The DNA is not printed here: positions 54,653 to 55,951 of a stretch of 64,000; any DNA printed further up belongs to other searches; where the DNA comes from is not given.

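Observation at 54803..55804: S66 peptidase homolog has Ala where the catalytic Ser is expected (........)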

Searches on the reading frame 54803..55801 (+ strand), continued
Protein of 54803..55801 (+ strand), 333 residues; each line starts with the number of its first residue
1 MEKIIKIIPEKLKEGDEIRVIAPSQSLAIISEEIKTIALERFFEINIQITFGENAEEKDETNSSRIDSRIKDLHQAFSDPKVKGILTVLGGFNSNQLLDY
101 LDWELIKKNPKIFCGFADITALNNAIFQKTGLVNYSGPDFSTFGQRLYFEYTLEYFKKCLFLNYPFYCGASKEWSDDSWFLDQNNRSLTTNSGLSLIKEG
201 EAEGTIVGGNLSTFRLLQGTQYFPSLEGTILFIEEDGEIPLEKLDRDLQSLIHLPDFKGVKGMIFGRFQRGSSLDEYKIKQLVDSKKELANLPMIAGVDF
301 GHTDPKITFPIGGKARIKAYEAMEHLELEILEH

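Call 9: find_encoding_contigs(protein=P0001, flank=10000, max_places=6)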
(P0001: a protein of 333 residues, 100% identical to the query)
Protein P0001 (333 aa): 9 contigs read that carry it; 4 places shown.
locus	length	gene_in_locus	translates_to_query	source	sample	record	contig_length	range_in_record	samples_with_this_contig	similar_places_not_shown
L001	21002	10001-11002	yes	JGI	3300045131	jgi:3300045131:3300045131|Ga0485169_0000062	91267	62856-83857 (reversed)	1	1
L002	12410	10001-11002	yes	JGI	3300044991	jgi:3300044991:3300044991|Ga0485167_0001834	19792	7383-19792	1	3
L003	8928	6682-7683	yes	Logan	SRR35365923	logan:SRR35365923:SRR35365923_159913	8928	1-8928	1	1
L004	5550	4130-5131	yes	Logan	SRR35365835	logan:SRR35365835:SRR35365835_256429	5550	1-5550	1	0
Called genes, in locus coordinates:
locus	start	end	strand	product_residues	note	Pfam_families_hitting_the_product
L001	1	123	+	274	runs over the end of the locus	PF05116:S6PP (faint), PF08282:Hydrolase_3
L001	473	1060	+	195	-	PF04542:Sigma70_r2, PF04545:Sigma70_r4 (weak), PF08281:Sigma70_r4_2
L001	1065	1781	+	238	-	-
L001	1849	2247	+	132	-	-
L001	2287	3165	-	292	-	PF01790:LGT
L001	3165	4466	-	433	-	PF08245:Mur_ligase_M, PF02875:Mur_ligase_C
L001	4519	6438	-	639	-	PF03717:PBP_dimer, PF00905:Transpeptidase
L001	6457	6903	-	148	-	-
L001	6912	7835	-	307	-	PF01795:Methyltransf_5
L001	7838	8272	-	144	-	PF02381:MraZ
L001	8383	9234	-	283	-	-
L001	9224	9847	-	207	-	-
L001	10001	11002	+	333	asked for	PF02016:Peptidase_S66, PF17676:Peptidase_S66C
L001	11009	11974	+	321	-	PF04055:Radical_SAM (weak)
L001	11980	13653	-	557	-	-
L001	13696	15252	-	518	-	-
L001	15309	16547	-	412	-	-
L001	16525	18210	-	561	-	-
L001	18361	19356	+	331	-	PF04055:Radical_SAM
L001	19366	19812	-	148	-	-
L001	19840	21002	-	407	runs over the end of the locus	PF12704:MacB_PCD, PF02687:FtsX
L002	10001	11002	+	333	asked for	PF02016:Peptidase_S66, PF17676:Peptidase_S66C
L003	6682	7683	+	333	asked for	PF02016:Peptidase_S66, PF17676:Peptidase_S66C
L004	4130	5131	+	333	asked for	PF02016:Peptidase_S66, PF17676:Peptidase_S66C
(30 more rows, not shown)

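Call 13: find_encoding_contigs(protein=P0002, flank=5000, max_places=1)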
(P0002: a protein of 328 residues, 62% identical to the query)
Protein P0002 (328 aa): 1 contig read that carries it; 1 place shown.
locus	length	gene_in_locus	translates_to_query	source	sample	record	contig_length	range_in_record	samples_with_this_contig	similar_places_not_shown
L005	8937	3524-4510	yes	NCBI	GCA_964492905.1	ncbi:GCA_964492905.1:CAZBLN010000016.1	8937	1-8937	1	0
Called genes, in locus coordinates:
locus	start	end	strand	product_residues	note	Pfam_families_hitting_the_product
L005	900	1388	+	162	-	-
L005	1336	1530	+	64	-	-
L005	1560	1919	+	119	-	PF01219:DAGK_prokar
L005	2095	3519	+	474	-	PF00089:Trypsin, PF10459:Peptidase_S46 (faint), PF13365:Trypsin_2, PF00595:PDZ (weak), PF13180:PDZ_2, PF17820:PDZ_6 (weak)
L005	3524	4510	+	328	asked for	PF02016:Peptidase_S66, PF17676:Peptidase_S66C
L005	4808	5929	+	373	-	PF13302:Acetyltransf_3 (faint), PF00583:Acetyltransf_1, PF13673:Acetyltransf_10 (faint), PF13508:Acetyltransf_7 (weak), PF08445:FR47 (faint), PF00583:Acetyltransf_1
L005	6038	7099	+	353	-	PF04389:Peptidase_M28 (faint), PF01546:Peptidase_M20, PF07687:M20_dimer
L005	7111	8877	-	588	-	PF03485:Arg_tRNA_synt_N, PF00750:tRNA-synt_1d, PF05746:DALR_1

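Call 14: find_encoding_contigs(protein=P0010, flank=5000, max_places=1)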
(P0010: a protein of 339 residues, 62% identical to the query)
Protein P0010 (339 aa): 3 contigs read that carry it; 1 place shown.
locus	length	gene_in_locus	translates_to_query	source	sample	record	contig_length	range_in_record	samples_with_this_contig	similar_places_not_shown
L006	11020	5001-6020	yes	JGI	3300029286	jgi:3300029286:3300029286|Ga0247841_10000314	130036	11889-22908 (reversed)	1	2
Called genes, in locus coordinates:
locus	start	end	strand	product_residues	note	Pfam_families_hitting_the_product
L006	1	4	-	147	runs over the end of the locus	PF11171:DUF2958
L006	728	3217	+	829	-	PF01326:PPDK_N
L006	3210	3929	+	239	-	PF01966:HD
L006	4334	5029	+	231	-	PF01177:Asp_Glu_race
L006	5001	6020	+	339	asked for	PF02016:Peptidase_S66, PF17676:Peptidase_S66C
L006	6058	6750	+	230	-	-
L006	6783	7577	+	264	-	PF01555:N6_N4_Mtase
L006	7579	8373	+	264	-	PF15515:MvaI_BcnI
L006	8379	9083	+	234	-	-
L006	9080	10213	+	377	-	-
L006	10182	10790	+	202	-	PF13489:Methyltransf_23, PF07021:MetW (faint), PF13847:Methyltransf_31 (faint), PF08241:Methyltransf_11, PF08242:Methyltransf_12 (faint), PF13649:Methyltransf_25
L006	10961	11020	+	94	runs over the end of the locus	PF04956:TrbC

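Call 15: find_encoding_contigs(protein=P0015, flank=5000, max_places=1)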
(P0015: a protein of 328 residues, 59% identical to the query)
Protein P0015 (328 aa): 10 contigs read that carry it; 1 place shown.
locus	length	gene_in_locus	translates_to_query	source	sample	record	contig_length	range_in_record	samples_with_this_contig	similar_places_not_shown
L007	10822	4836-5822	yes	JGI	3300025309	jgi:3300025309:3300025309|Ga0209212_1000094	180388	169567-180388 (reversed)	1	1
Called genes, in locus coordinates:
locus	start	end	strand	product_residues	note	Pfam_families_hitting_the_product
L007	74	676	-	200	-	-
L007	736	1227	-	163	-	PF13238:AAA_18, PF13671:AAA_33, PF01202:SKI (weak)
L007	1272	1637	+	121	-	PF02311:AraC_binding (weak), PF07883:Cupin_2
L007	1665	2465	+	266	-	PF23441:SDR (weak), PF00106:adh_short, PF08659:KR, PF13561:adh_short_C2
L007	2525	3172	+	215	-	PF00121:TIM, PF05690:ThiG (weak)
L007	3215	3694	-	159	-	PF01243:PNPOx_N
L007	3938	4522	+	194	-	PF20803:PaaX_M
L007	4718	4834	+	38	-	-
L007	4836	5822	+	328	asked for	PF02016:Peptidase_S66, PF17676:Peptidase_S66C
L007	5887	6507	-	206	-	PF01569:PAP2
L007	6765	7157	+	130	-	PF02643:DUF192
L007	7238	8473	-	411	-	PF00162:PGK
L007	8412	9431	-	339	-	PF00044:Gp_dh_N, PF02800:Gp_dh_C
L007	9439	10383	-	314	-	PF03320:FBPase_glpX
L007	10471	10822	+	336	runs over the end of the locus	PF00274:Glycolytic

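Call 16: find_encoding_contigs(protein=P0093, flank=5000, max_places=1)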
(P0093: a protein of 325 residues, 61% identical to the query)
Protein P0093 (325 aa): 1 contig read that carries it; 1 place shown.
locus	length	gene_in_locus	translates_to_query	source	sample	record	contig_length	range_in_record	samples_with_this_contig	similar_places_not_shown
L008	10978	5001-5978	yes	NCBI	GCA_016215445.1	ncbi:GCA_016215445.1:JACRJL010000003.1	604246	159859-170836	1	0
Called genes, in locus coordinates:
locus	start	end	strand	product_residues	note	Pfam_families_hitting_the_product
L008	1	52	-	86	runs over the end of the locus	-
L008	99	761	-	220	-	-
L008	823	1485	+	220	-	PF13847:Methyltransf_31 (weak), PF08241:Methyltransf_11, PF08242:Methyltransf_12 (faint), PF13649:Methyltransf_25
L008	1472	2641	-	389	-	PF07690:MFS_1, PF12832:MFS_1_like, PF00083:Sugar_tr, PF07690:MFS_1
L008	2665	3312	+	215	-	PF00121:TIM, PF03060:NMO (weak), PF05690:ThiG (weak)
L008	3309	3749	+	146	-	PF00293:NUDIX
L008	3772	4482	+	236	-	PF00106:adh_short, PF08659:KR, PF13561:adh_short_C2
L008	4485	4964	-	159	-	PF01243:PNPOx_N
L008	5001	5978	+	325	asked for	PF02016:Peptidase_S66, PF17676:Peptidase_S66C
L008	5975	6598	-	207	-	PF01569:PAP2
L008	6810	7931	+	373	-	PF09594:GT87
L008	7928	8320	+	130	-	PF02643:DUF192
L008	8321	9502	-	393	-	PF00162:PGK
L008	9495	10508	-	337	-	PF00044:Gp_dh_N, PF02800:Gp_dh_C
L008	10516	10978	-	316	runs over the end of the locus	PF03320:FBPase_glpX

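Call 25: list_cluster_members(proteins=[P0001])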
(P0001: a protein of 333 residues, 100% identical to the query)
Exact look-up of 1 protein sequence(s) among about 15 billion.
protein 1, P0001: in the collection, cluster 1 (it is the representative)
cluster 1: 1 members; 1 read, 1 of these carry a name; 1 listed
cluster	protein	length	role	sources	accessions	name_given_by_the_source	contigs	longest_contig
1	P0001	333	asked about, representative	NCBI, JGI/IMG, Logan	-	muramoyltetrapeptide carboxypeptidase LdcA involved in peptidoglycan recycling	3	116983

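Call 38: find_related_loci(query=P0001, collection=genome_contigs, flank=3000)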
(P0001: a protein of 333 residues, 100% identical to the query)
Query P0001 (333 aa) in genome_contigs; peptide patterns used: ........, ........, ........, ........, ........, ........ (x = any residue, [..] = any of these).
229 stretches matched a pattern; 52 encode a relative of the query (tblastn E <= 1e-3); 52 distinct loci.
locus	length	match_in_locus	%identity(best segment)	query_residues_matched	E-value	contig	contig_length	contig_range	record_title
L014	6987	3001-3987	60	3-333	3e-137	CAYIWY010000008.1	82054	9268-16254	MAG TPA_asm: uncultured Gammaproteobacteria bacterium isolate ERP119705_co4_291 genome assembly, contig: NODE_116_length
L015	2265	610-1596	60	3-333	3e-140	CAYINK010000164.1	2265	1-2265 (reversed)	MAG TPA_asm: uncultured Gammaproteobacteria bacterium isolate ERP119705_co25_345 genome assembly, contig: NODE_104037_le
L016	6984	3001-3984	59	4-333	9e-132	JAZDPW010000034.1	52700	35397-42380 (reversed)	MAG: Candidatus Jorgensenbacteria bacterium isolate MEGAHIT-group-0.89 k141_9402330, whole genome shotgun sequence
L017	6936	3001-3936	61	6-317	1e-130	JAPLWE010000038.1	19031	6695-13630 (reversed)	MAG: Candidatus Gribaldobacteria bacterium isolate LacPavin_0419_WC90_MAG_39_10 LacPavin_0419_WC90_scaffold_361571, whol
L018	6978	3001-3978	58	6-333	3e-130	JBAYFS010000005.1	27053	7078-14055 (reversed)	MAG: Elusimicrobiaceae bacterium isolate SO_2016_GW1_107 scaffold03143_OW334_2016, whole genome shotgun sequence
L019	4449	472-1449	59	6-333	3e-130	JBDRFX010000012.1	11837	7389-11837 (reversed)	MAG: Patescibacteria group bacterium isolate MEGAHIT-group-1.395 k141_4495013, whole genome shotgun sequence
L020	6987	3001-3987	58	6-333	2e-128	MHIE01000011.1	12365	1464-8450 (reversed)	MAG: Candidatus Buchananbacteria bacterium RIFCSPHIGHO2_01_FULL_44_11 rifcsphigho2_01_scaffold_22951, whole genome shotg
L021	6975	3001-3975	57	7-333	2e-126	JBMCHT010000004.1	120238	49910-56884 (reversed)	MAG: Patescibacteria group bacterium isolate D1M01_139 NODE_45_length_120238_cov_9.619081, whole genome shotgun sequence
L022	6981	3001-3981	57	6-333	6e-126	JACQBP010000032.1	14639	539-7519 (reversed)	MAG: Candidatus Liptonbacteria bacterium isolate NC_groundwater_945_Pr1_S-0.2um_45_49 Montesol18-Sp2_coassembly_scaffold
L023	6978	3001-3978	58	6-333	3e-126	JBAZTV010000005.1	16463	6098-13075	MAG: Candidatus Shapirobacteria bacterium isolate SO_2017_GW1_211 NODE_13168_length_16463_cov_7.762855_OW334_2017, whole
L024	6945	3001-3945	59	6-319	1e-125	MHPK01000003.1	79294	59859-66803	MAG: Candidatus Staskawiczbacteria bacterium RIFOXYB1_FULL_38_37 rifoxyb1_full_scaffold_256, whole genome shotgun sequen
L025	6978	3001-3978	56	6-333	3e-125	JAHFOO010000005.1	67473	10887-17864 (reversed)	MAG: Candidatus Moraniibacteriota bacterium isolate nzgw505 NODE_307_length_67474_cov_4.595089, whole genome shotgun seq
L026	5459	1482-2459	57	6-333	3e-125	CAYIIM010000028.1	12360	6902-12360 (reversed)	MAG TPA_asm: uncultured Candidatus Saccharibacteria bacterium isolate ERP119705_co24_121 genome assembly, contig: NODE_6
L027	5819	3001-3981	59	6-333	3e-128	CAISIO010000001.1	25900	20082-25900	MAG: Candidatus Staskawiczbacteria bacterium isolate MJ-time_bin-6037 genome assembly, contig: bin-6037:01/45, whole gen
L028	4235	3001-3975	55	7-333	2e-123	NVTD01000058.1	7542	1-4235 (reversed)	MAG: Candidatus Wolfebacteria bacterium isolate NORP124 Contig_source1383C_26060, whole genome shotgun sequence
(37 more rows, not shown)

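Call 39: predict_structure(alignment_id=A1)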
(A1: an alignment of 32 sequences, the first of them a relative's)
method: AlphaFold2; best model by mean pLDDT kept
length: 333 residues; sequences in the alignment: 32
mean_pLDDT: 85.7   pTM: 0.88
mean pLDDT of the five models: 85.7, 85.0, 84.3, 83.4, 82.5
residues with pLDDT >= 90: 152; 70-90: 148; 50-70: 32; < 50: 1
segments of 3 or more residues with pLDDT < 50: none
pLDDT, mean of each block of 10 residues (from residue 1): 84 93 73 84 89 83 81 95 85 73 96 79 93 84 68 76 89 76 76 91 95 88 95 84 91 95 88 85 95 91 75 94 84 92
secondary structure, 60 per line:
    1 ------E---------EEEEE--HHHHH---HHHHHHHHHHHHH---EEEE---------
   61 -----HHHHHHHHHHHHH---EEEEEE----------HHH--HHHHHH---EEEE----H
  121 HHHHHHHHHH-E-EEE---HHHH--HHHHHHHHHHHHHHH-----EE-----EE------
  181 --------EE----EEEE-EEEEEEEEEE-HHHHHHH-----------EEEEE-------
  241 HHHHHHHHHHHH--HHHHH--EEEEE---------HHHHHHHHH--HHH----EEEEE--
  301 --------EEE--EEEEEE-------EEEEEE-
elements in order: E17-21 H24-28 H32-44 E48-51 H66-78 E82-87 H103-108 E112-115 H120-130 E134-136 H140-143 H146-160 E195-198 E200-209 H211-217 E229-233 H241-252 H255-259 E262-266 H276-284 E294-298 E309-311 E314-319 E327-332

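Call 43: fold_search(model_id=the predicted structure, library=pdb)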
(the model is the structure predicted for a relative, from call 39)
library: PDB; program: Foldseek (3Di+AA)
matches with E <= 10: 1267; with E <= 0.001: 50
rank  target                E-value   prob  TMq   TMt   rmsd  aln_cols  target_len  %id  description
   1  4e5s_C                6.4e-43  1.00  0.92  0.93   2.1       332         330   52  Crystal structure of MccFlike protein (BA_5613) from Bacillus anthracis str. Ames (released 2012-04-18)
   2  4e5s_A                2.3e-41  1.00  0.91  0.93   2.1       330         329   53  Crystal structure of MccFlike protein (BA_5613) from Bacillus anthracis str. Ames (released 2012-04-18)
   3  4inj_A                1.2e-40  1.00  0.91  0.93   2.2       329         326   49  Crystal structure of the S111A mutant of member of MccF clade from Listeria monocytogenes EGD-e with product (released 2013-02-20)
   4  4h1h_A                6.3e-40  1.00  0.91  0.93   2.2       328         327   49  Crystal structure of MccF homolog from Listeria monocytogenes EGD-e (released 2012-09-26)
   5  4h1h_B                1.4e-39  1.00  0.90  0.92   2.4       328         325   49  Crystal structure of MccF homolog from Listeria monocytogenes EGD-e (released 2012-09-26)
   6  3u1b_B                6.6e-27  1.00  0.82  0.82   3.1       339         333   30  Crystal structure of the S238R mutant of mycrocine immunity protein (MccF) with AMP (released 2011-11-30)
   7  3gjz_B                7.9e-27  1.00  0.82  0.82   3.1       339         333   30  Crystal structure of microcin immunity protein MccF from Bacillus anthracis str. Ames (released 2009-04-14)
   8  3t5m_B                1.2e-26  1.00  0.82  0.82   3.1       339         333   30  Crystal structure of the S112A mutant of mycrocine immunity protein (MccF) with AMP (released 2011-09-07)
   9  3t5m_A                1.7e-26  1.00  0.83  0.82   3.2       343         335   30  Crystal structure of the S112A mutant of mycrocine immunity protein (MccF) with AMP (released 2011-09-07)
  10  3u1b_A                3.6e-26  1.00  0.83  0.82   3.2       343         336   29  Crystal structure of the S238R mutant of mycrocine immunity protein (MccF) with AMP (released 2011-11-30)
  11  4mjx_A                5.5e-26  1.00  0.82  0.82   3.2       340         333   29  Crystal structure of the double mutant (S112A, H303A) of B.anthracis mycrocine immunity protein (MccF) (released 2013-10-02)
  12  5k99_A                6.6e-26  1.00  0.83  0.82   3.2       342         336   30  Crystal structure of microcin immunity protein MccF from Bacillus anthracis in complex with McC (released 2017-03-22)
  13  3gjz_A                8.5e-26  1.00  0.81  0.80   3.3       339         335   30  Crystal structure of microcin immunity protein MccF from Bacillus anthracis str. Ames (released 2009-04-14)
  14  4jvo_B                1.2e-25  1.00  0.82  0.82   3.1       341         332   29  Crystal structure of the double mutant (S112A, H303A) of B.anthracis mycrocine immunity protein (MccF) with alanyl sul (released 2013-06-12)
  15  3tyx_B                1.9e-25  1.00  0.82  0.82   3.1       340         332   30  Crystal structure of the F177S mutant of mycrocine immunity protein (MccF) with AMP (released 2011-12-28)
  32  2aum_A                6.7e-20  1.00  0.69  0.77   4.0       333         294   21  Active site Ser115Ala mutant of LD-carboxypeptidase (released 2005-09-20)
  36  2aum_B                2.4e-19  1.00  0.68  0.76   5.2       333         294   20  Active site Ser115Ala mutant of LD-carboxypeptidase (released 2005-09-20)
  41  5z03_B                5.0e-19  1.00  0.69  0.80   4.0       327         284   24  Mutant (S106A) Escherichia coli L,D-carboxypeptidase A (LdcA) (released 2018-04-25)
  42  5z03_A                5.4e-19  1.00  0.69  0.79   4.1       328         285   25  Mutant (S106A) Escherichia coli L,D-carboxypeptidase A (LdcA) (released 2018-04-25)
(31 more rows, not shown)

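Call 53: search_protein_families(library=pfam, proteins=[L001:18361-19353:+], max_evalue=0.01)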
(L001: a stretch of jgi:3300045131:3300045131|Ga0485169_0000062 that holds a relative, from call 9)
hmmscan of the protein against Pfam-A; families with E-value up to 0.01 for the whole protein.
L001:18361-19353:+ (331 aa): 1 family
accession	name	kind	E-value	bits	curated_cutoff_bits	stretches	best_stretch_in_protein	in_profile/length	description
PF04055.27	Radical_SAM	-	2.9e-09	37.8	29.5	1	48-123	16-99/166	Radical SAM superfamily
